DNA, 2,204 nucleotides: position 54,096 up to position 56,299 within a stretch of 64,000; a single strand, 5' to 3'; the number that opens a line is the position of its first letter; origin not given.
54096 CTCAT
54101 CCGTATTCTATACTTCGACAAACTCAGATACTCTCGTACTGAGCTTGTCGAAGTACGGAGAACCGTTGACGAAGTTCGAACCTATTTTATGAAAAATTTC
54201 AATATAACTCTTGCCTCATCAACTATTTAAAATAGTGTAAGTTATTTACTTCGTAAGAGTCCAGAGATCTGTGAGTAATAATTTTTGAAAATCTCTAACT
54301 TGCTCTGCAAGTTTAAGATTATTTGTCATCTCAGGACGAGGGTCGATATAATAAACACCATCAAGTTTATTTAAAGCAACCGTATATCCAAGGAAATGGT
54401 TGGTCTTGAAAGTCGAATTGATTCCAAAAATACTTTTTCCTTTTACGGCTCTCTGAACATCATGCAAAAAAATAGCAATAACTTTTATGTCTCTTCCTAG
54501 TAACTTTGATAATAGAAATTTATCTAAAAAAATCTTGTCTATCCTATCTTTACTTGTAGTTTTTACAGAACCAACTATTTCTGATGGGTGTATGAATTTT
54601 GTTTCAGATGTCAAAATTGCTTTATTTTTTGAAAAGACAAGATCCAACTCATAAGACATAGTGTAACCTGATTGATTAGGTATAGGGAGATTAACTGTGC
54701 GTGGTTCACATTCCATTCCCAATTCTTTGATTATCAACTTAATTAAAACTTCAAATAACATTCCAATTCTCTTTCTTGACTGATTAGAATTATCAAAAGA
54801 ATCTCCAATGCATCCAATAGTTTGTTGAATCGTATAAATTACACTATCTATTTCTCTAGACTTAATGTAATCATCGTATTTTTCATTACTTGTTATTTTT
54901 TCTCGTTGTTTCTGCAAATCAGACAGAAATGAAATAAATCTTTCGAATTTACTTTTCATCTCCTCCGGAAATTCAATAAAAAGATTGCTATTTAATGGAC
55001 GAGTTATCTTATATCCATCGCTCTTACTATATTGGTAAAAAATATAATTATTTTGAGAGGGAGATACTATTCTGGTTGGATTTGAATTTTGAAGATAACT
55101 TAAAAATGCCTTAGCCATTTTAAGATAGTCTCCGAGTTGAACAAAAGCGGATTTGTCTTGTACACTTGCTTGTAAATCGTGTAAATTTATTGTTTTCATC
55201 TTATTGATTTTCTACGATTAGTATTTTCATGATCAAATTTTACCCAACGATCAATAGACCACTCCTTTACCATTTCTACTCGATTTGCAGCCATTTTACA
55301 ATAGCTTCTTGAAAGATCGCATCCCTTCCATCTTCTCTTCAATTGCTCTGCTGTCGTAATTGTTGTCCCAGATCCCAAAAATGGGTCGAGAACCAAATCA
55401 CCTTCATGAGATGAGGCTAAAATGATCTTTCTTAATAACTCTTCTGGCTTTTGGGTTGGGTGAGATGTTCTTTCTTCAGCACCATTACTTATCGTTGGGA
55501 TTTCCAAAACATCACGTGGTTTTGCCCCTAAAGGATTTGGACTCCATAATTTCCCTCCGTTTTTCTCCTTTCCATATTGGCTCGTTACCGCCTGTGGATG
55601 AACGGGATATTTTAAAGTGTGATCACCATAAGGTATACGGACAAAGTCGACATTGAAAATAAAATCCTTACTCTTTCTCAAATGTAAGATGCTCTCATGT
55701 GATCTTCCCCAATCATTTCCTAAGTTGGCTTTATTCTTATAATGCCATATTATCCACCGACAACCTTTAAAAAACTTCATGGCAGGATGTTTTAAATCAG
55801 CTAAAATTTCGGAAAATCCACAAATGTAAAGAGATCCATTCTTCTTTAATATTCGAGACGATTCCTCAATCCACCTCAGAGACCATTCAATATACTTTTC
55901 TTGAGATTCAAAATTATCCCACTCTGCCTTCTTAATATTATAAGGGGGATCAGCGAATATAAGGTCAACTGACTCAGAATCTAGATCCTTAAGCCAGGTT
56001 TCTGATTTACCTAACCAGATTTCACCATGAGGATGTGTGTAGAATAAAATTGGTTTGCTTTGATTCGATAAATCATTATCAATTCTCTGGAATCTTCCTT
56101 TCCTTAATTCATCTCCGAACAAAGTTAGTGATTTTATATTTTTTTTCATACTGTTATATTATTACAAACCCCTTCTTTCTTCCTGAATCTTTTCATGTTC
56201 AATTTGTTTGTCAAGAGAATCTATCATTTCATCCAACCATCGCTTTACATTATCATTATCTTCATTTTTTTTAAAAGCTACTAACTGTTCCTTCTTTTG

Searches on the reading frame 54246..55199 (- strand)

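Call 21: search_protein_families(library=padloc, proteins=[window:54246-55199:-], max_evalue=0.01)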
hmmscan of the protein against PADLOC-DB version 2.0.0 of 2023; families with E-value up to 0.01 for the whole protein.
window:54246-55199:- (317 aa): 1 family
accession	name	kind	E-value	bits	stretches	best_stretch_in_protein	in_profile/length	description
PDLC03436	REase_II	-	2.3e-64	215.6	1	12-314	8-297/300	Type II restriction enzyme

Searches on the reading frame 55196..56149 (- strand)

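Call 21: search_protein_families(library=padloc, proteins=[window:55196-56149:-], max_evalue=0.01)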
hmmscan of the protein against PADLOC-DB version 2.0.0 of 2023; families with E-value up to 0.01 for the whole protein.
window:55196-56149:- (317 aa): 69 families (the best 25 are shown)
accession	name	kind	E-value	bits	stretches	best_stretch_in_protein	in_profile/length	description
PDLC03371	MTase_II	-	2.9e-65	218.4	1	41-294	10-255/260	Type II methyltransferase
PDLC03299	MTase_II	-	7.2e-60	201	1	43-310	16-277/296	Type II methyltransferase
PDLC03320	MTase_II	-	1.3e-38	130.8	1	53-296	44-279/289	Type II methyltransferase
PDLC03216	MTase_II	-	3.8e-38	129.4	2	225-301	189-265/364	Type II methyltransferase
PDLC03339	MTase_II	-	4.3e-37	125.8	1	52-294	14-274/399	Type II methyltransferase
PDLC03738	oMTase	-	3.5e-34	116.1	2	225-307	199-281/376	orphan methyltransferase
PDLC03387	MTase_II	-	2.4e-32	110.3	2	133-292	146-276/289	Type II methyltransferase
PDLC03230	MTase_II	-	1.3e-31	108.2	1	26-288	21-279/360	Type II methyltransferase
PDLC03353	MTase_II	-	4.7e-30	103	2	220-294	178-253/260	Type II methyltransferase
PDLC03265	MTase_II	-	7.6e-29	99.2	2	228-292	265-329/333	Type II methyltransferase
PDLC03327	MTase_II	-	1.5e-27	94.7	1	53-274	51-267/319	Type II methyltransferase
PDLC03238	MTase_II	-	2.6e-27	93.9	1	5-281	89-355/428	Type II methyltransferase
PDLC03300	MTase_II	-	1.1e-24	85.1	1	85-293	85-278/302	Type II methyltransferase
PDLC03350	MTase_II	-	2.5e-22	77.7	2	220-300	224-303/312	Type II methyltransferase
PDLC03633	MTase_III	-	5.3e-22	76.2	1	133-294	201-356/616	Type III methyltransferase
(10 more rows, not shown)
